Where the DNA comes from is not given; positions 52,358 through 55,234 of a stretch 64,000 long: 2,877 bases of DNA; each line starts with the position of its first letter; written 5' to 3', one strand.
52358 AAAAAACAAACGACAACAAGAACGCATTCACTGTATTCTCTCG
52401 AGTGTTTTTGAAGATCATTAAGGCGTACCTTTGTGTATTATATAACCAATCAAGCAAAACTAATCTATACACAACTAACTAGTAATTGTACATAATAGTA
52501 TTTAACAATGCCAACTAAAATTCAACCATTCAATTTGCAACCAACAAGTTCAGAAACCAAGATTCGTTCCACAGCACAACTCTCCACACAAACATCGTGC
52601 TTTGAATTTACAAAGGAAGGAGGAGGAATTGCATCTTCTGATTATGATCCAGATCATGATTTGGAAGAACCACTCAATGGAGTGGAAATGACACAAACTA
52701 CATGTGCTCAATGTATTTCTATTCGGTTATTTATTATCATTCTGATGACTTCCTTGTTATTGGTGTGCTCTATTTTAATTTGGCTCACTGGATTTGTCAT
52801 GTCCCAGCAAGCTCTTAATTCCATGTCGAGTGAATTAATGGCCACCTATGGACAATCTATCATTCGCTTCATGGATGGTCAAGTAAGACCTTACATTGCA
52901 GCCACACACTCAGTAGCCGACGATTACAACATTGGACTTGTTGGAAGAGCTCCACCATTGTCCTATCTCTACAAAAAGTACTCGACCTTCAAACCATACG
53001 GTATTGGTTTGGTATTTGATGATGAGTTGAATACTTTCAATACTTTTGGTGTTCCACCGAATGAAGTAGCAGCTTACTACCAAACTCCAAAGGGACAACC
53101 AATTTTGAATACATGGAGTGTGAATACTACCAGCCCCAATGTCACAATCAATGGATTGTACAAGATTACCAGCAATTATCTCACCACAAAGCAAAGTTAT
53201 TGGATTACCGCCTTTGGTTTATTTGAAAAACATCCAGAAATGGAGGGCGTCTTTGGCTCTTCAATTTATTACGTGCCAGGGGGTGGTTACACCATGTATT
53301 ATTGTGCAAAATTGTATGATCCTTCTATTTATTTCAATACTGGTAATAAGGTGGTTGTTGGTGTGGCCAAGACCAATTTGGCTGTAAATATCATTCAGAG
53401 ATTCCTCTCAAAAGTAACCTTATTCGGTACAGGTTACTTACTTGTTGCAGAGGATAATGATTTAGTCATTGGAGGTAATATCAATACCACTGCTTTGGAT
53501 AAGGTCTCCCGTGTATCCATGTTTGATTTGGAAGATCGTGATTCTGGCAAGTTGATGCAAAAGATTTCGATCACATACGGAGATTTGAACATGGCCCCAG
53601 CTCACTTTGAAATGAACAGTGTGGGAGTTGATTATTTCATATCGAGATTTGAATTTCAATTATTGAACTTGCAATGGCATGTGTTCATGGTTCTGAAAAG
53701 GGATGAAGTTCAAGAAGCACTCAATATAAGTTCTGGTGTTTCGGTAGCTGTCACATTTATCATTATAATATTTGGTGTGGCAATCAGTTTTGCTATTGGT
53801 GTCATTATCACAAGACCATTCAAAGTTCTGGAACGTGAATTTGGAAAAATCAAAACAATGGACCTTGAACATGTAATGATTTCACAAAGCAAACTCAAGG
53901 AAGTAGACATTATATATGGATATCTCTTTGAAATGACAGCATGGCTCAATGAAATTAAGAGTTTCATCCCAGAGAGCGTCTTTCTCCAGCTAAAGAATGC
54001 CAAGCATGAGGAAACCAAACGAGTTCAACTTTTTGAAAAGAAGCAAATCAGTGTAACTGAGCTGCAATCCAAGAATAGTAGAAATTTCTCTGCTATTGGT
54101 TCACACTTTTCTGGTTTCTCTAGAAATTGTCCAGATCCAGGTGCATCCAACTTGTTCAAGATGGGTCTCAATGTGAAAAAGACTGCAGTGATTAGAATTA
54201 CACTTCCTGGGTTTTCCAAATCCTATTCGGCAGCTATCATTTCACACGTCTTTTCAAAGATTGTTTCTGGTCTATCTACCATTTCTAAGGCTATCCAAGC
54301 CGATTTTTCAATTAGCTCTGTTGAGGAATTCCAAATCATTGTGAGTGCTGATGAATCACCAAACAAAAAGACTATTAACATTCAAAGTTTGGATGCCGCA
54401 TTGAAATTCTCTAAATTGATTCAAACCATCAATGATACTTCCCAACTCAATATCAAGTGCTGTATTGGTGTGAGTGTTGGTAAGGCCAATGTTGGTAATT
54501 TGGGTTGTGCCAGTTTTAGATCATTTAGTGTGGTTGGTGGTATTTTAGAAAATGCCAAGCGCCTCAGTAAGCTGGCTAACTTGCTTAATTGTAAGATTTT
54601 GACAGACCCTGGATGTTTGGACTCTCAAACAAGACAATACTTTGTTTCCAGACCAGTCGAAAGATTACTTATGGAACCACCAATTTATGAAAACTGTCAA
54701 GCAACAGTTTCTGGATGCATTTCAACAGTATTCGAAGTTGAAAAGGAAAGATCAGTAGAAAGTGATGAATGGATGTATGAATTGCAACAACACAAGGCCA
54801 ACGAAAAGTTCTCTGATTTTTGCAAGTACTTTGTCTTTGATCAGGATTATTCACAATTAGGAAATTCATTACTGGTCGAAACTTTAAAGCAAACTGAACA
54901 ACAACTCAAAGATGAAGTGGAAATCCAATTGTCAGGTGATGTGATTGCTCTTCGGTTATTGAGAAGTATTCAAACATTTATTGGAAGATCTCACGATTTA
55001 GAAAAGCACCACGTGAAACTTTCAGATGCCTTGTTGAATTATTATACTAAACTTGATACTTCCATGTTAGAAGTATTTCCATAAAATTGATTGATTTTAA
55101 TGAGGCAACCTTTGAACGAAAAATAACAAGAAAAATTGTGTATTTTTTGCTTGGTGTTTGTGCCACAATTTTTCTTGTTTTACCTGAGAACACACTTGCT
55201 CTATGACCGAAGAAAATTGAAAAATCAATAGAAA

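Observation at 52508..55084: Receptor-type pseudo-cyclase resembling a C2-like half-site partner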

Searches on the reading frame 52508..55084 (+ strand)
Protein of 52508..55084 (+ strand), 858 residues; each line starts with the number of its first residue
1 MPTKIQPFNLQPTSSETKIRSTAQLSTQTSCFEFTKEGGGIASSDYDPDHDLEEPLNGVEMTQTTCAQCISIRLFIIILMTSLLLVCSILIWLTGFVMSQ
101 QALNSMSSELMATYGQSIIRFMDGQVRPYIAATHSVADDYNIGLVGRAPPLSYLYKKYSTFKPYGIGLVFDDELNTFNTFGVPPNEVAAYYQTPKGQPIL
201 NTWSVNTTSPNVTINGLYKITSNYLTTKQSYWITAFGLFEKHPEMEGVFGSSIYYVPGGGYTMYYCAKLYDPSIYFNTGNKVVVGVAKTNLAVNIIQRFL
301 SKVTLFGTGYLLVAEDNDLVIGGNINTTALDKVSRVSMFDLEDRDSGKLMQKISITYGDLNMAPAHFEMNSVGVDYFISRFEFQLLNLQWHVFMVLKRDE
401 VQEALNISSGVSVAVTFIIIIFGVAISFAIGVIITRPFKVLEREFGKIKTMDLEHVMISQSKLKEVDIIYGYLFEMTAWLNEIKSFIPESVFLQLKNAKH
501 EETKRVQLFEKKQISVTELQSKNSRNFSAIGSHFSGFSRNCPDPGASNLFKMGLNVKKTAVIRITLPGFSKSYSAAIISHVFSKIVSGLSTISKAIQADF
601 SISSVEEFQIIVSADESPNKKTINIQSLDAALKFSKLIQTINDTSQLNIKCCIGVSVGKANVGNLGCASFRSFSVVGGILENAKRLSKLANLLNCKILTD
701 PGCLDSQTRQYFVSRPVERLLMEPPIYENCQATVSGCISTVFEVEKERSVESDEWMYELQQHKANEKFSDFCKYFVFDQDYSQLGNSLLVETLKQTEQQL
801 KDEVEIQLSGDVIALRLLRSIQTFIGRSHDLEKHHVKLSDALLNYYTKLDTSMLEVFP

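Call 3: search_protein_families(library=pfam, proteins=[window:52508-55084:+], max_evalue=1)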
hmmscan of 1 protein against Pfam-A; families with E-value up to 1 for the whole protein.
window:52508-55084:+ (858 aa): 1 family
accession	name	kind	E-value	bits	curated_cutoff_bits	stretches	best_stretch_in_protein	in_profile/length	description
PF02743.24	dCache_1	-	0.0087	16.1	45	1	249-393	115-238/240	Cache domain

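Call 6: find_homologous_proteins(query=window:52508-55084:+)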
Query window:52508-55084:+ (858 aa): 6 proteins with E <= 0.001 among 8000 candidates.
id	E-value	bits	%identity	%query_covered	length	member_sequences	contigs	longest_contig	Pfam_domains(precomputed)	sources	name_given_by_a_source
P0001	0.0e+0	1929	100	100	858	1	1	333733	-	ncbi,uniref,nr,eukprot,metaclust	ncbi:predicted protein [Naegleria gruberi]|uniref:Predicted protein n=1 Tax=Naegleria gruberi TaxID=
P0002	4.1e-221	754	47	92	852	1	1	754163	-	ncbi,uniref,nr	ncbi:hypothetical protein C9374_014481 [Naegleria lovaniensis]|uniref:Guanylate cyclase domain-conta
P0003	7.9e-196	671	47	84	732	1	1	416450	-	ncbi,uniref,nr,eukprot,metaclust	ncbi:hypothetical protein NAEGRDRAFT_80465 [Naegleria gruberi]|uniref:Guanylate cyclase domain-conta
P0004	4.2e-173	596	46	77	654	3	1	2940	-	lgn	-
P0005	3.4e-164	566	38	99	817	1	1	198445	-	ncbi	ncbi:hypothetical protein ABK040_001654 [Willaertia magna]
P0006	6.2e-160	552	45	74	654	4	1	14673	-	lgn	-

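Call 8: search_protein_families(library=pfam, proteins=[P0002, P0003, P0004, P0005, P0006], max_evalue=1)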
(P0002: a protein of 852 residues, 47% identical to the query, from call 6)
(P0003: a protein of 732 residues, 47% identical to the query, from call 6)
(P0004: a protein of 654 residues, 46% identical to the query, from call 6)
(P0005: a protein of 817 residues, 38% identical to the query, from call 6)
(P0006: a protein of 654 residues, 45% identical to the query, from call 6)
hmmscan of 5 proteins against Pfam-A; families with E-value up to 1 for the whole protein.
P0002 (852 aa): 4 families
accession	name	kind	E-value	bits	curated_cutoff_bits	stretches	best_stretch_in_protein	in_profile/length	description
PF02743.24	dCache_1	-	0.00034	20.7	45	1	235-364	114-225/240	Cache domain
PF00211.25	Guanylate_cyc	-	0.00084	19.4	21.9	1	601-677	67-141/183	Adenylate and Guanylate cyclase catalytic domain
PF24573.1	HEAT_DAAF5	-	0.023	14.8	31.9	1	777-819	40-82/194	Dynein axonemal assembly factor 5, HEAT-repeat domain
PF10177.14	DUF2371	-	0.077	13.8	22.9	1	380-430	27-74/143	Uncharacterised conserved protein (DUF2371)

P0003 (732 aa): 1 family
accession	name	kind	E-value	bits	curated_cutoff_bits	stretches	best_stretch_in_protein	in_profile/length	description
PF00211.25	Guanylate_cyc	-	0.0013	18.8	21.9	1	478-559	58-137/183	Adenylate and Guanylate cyclase catalytic domain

P0004 (654 aa): 1 family
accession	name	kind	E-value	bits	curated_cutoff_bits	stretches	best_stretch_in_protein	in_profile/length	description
PF00211.25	Guanylate_cyc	-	0.00038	20.5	21.9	1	464-593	21-149/183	Adenylate and Guanylate cyclase catalytic domain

P0005 (817 aa): 1 family
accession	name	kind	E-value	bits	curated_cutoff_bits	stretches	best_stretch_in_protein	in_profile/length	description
PF04668.17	Tsg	-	0.55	11.3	25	1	540-639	17-109/134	Twisted gastrulation (Tsg) protein conserved region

P0006 (654 aa): 5 families
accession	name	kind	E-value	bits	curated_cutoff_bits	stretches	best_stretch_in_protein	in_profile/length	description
PF00211.25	Guanylate_cyc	-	0.00013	22.1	21.9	1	396-489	71-160/183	Adenylate and Guanylate cyclase catalytic domain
PF02743.24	dCache_1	-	0.024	14.6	45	1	32-156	118-224/240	Cache domain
PF10978.13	DUF2785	-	0.079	13.1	25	1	460-544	68-151/174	Protein of unknown function (DUF2785)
PF03702.20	AnmK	-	0.11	11.9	24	1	374-473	218-314/367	Anhydro-N-acetylmuramic acid kinase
PF00817.25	IMS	-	0.15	12.4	23.2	1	361-439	74-143/148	impB/mucB/samB family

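Call 13: find_homologous_proteins(query=A1, max_evalue=0.001)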
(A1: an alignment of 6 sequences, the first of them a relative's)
Query A1 (6 sequences) (858 aa, profile of the alignment): 6 proteins with E <= 0.001 among 8000 candidates.
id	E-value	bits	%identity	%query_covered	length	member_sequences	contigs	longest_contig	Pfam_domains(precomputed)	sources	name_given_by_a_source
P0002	0.0e+0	1396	47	92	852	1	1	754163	-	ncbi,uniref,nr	ncbi:hypothetical protein C9374_014481 [Naegleria lovaniensis]|uniref:Guanylate cyclase domain-conta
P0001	0.0e+0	1378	100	100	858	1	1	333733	-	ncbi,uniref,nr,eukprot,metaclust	ncbi:predicted protein [Naegleria gruberi]|uniref:Predicted protein n=1 Tax=Naegleria gruberi TaxID=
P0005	0.0e+0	1289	38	99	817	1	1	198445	-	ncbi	ncbi:hypothetical protein ABK040_001654 [Willaertia magna]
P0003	0.0e+0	1205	47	84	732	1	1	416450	-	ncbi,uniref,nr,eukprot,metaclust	ncbi:hypothetical protein NAEGRDRAFT_80465 [Naegleria gruberi]|uniref:Guanylate cyclase domain-conta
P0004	0.0e+0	1105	46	77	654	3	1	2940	-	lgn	-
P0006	0.0e+0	1096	45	74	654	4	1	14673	-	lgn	-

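Call 26: search_protein_representatives(alignment_id=A1)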
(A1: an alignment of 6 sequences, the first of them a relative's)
Query: 6 sequences, 825 profile positions. Proteins with E-value up to 0.001 (for the whole library): 1792; up to 1e-10: 425; up to 1e-30: 70. The best 150 are listed.
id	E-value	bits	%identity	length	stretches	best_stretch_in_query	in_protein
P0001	0.0e+00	1378.0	-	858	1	3-825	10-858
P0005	0.0e+00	1288.5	-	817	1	1-825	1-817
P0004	0.0e+00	1105.2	-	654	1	66-723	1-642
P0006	0.0e+00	1095.5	-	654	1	196-825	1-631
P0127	6.1e-264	895.1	-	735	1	21-722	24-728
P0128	1.8e-218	744.7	-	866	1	18-822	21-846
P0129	8.9e-206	702.7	-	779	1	49-821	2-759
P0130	1.2e-188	646.0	-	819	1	43-819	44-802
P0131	1.3e-174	599.6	-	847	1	31-816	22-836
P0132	3.1e-160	552.0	-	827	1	25-819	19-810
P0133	7.5e-160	550.8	-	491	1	237-722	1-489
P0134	8.1e-154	530.8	-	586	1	2-542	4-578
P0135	5.4e-150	518.2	-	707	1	70-724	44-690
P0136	3.8e-147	508.7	-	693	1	114-819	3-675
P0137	5.8e-147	508.1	-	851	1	2-823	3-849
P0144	2.4e-122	426.7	-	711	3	381-824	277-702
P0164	2.4e-79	284.5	-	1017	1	32-817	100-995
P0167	6.9e-75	269.7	-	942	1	450-823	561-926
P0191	2.0e-33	132.6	-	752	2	19-465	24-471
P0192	3.2e-31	125.3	-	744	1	332-761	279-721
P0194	3.3e-30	121.9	-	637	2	380-745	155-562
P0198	6.5e-28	114.3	-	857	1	347-768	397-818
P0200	1.0e-27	113.7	-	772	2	346-759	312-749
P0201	1.5e-27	113.2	-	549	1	342-752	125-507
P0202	1.9e-27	112.8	-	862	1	358-783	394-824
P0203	2.3e-27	112.5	-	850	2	357-787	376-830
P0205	4.9e-27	111.4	-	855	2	358-752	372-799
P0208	7.3e-26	107.5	-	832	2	359-752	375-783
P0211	5.2e-25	104.7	-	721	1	381-747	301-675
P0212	6.1e-25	104.5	-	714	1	375-744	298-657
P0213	6.1e-25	104.5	-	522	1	389-751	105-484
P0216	1.0e-24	103.8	-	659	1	387-759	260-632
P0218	2.0e-24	102.8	-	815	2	386-791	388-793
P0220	3.0e-24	102.2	-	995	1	302-743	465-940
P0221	3.0e-24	102.2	-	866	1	333-769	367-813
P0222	3.6e-24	102.0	-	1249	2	300-764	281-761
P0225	3.8e-23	98.6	-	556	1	361-764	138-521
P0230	1.0e-22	97.2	-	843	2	380-763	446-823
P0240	1.0e-21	93.8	-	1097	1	379-764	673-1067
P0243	2.2e-21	92.7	-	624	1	390-755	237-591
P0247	1.6e-20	89.9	-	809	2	35-465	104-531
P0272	9.2e-19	84.1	-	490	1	365-777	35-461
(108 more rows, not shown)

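Call 27: predict_structure(alignment_id=A1)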
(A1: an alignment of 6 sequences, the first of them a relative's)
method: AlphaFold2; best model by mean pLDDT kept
length: 858 residues; sequences in the alignment: 6
mean_pLDDT: 46.0   pTM: 0.25
mean pLDDT of the five models: 46.0, 43.3, 40.7, 39.1, 39.0
residues with pLDDT >= 90: 0; 70-90: 87; 50-70: 293; < 50: 478
segments of 3 or more residues with pLDDT < 50: 1-70, 92-235, 250-263, 287-303, 317-343, 384-388, 408-412, 448-452, 461-467, 482-557, 616-619, 658-679, 692-695, 714-761, 776-778, 851-858
pLDDT, mean of each block of 10 residues (from residue 1): 25 23 23 22 29 24 32 57 60 47 41 36 32 27 28 40 31 31 31 29 35 30 27 50 55 37 51 51 50 46 52 51 38 28 56 72 77 73 53 68 53 50 53 54 53 50 48 53 41 34 29 25 21 20 23 37 61 59 70 67 57 52 60 72 71 53 26 34 53 50 55 45 32 25 24 37 52 54 68 79 67 69 78 70 63 39
secondary structure, 60 per line:
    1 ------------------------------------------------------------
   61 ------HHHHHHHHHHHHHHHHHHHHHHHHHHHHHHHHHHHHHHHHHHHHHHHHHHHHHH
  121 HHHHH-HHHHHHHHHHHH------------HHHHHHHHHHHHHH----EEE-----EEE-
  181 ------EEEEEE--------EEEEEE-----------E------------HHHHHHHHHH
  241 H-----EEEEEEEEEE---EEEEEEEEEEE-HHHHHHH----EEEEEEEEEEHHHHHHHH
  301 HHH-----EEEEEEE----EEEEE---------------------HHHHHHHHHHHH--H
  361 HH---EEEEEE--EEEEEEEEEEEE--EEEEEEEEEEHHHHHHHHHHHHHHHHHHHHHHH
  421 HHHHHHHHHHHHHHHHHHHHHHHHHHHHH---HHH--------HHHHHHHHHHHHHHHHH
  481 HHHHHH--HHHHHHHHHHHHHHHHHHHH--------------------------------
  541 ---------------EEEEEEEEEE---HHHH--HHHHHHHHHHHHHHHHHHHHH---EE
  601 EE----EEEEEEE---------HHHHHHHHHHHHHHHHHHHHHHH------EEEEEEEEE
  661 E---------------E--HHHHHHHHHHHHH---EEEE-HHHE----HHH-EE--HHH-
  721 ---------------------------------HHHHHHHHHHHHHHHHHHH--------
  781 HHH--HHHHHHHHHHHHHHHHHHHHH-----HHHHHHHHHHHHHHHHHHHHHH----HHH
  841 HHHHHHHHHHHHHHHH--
elements in order (helices of 4 or more, strands of 3 or more residues): H67-125 H127-138 H151-164 E169-171 E177-179 E187-192 E201-206 H231-241 E247-256 E260-270 H272-278 E283-292 H293-303 E309-315 E320-324 H346-357 E366-371 E374-385 E388-397 H398-449 H464-486 H489-508 E556-565 H569-572 H575-595 E599-602 E607-613 H623-645 E652-661 H680-692 E696-699 H754-772 H786-806 H812-833 H838-856

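Call 31: list_cluster_members(proteins=[P0127, P0128, P0130, P0137, P0144, P0164, P0167, P0192, P0202, P0218])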
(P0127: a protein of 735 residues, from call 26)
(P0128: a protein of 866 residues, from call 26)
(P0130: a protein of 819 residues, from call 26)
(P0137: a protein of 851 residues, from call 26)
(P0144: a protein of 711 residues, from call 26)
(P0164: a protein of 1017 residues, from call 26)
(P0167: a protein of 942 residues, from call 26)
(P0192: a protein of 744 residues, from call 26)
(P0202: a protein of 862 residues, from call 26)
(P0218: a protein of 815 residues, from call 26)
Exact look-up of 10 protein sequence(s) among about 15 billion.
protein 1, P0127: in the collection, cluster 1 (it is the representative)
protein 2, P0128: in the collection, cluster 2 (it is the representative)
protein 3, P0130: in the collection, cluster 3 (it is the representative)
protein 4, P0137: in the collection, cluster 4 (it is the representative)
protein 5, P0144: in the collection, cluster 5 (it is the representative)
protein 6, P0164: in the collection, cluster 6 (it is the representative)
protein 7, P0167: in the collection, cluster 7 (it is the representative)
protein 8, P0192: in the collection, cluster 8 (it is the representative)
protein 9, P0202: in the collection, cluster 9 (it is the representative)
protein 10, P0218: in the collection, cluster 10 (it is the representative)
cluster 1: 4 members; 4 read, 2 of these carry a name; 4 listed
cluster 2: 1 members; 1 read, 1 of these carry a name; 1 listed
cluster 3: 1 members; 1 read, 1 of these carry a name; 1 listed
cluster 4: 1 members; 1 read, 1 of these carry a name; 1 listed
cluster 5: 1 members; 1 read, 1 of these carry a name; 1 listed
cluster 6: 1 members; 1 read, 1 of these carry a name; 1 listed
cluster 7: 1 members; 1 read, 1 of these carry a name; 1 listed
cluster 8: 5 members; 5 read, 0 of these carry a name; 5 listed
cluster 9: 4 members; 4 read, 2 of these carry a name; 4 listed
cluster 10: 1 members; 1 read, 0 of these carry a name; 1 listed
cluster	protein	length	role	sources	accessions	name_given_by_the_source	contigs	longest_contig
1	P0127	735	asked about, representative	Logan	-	-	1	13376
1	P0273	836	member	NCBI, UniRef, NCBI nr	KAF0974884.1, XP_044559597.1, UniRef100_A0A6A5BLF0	hypothetical protein FDP41_006358 [Naegleria fowleri] | Guanylate cyclase domain-containing protein n=1 Tax=Naegleria fowleri TaxID=5763 ... | uncharacterized protein FDP41_006358 [Naegleria fowleri]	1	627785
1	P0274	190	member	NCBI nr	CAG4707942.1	unnamed protein product [Naegleria fowleri]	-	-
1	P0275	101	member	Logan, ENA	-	-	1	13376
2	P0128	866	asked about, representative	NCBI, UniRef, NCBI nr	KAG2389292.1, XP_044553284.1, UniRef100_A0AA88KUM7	hypothetical protein C9374_013852 [Naegleria lovaniensis] | Guanylate cyclase domain-containing protein n=1 Tax=Naegleria lovaniensis TaxID=51637 ... | uncharacterized protein C9374_013852 [Naegleria lovaniensis]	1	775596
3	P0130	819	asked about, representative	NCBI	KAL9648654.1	hypothetical protein ABK040_016284 [Willaertia magna]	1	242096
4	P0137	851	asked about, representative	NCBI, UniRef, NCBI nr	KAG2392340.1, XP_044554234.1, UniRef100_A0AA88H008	hypothetical protein C9374_012592 [Naegleria lovaniensis] | Guanylate cyclase domain-containing protein n=1 Tax=Naegleria lovaniensis TaxID=51637 ... | uncharacterized protein C9374_012592 [Naegleria lovaniensis]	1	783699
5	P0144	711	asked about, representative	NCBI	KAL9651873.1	hypothetical protein ABK040_000219 [Willaertia magna]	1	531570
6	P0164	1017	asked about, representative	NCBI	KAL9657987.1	hypothetical protein ABK040_016637 [Willaertia magna]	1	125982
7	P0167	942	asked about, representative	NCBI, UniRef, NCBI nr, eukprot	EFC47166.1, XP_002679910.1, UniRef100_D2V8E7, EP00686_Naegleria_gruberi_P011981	predicted protein [Naegleria gruberi] | Predicted protein n=1 Tax=Naegleria gruberi TaxID=5762 RepID=D2V8E7_NAEGR | uncharacterized protein NAEGRDRAFT_65131 [Naegleria gruberi]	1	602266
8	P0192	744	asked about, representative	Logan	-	-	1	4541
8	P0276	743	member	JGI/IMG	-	-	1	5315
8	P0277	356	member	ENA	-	-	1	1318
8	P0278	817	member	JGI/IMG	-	-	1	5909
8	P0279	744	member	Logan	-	-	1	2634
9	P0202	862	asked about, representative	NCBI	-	-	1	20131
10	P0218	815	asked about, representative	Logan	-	-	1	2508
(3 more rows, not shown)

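Call 35: search_protein_families(library=pfam, alignment_id=A3, max_evalue=0.01)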
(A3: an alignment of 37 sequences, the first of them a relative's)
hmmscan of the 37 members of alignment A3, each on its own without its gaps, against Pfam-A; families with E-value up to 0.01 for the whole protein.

A. member 1, P0001 (858 aa): 1 family
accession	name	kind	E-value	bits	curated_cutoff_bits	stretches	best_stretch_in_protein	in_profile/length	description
PF02743.24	dCache_1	-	0.0087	16.1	45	0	249-393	115-238/240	Cache domain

B. families by the number of members that match (of 37 scanned): 15 families
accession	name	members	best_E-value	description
PF00211.25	Guanylate_cyc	14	9.7e-08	Adenylate and Guanylate cyclase catalytic domain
PF02743.24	dCache_1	13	4.7e-12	Cache domain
PF22673.2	MCP-like_PDC_1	5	1.4e-05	Methyl-accepting chemotaxis protein-like, first PDC sensor domain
PF23106.1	EGF_Teneurin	1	2.4e-35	Teneurin-like EGF domain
PF07974.19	EGF_2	1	6.1e-35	EGF-like domain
PF25024.1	EGF_TEN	1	1.7e-22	Teneurin EGF domain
PF25390.1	WD40_RLD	1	4.3e-10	RCC1-like domain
PF13540.12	RCC1_2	1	3.8e-08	Regulator of chromosome condensation (RCC1) repeat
PF00415.24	RCC1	1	0.00063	Regulator of chromosome condensation (RCC1) repeat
PF17201.10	Cache_3-Cache_2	1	0.0011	Cache 3/Cache 2 fusion domain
PF23301.1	EGF_PEAR1L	1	0.002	Platelet endothelial aggregation receptor 1-like, EGF domain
PF00580.27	UvrD-helicase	1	0.0042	UvrD/REP helicase N-terminal domain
PF01939.22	NucS_C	1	0.0077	Endonuclease NucS C-terminal domain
PF15884.10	QIL1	1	0.0091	MICOS complex subunit MIC13, QIL1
PF05837.17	CENP-H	1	0.0092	Centromere protein H (CENP-H)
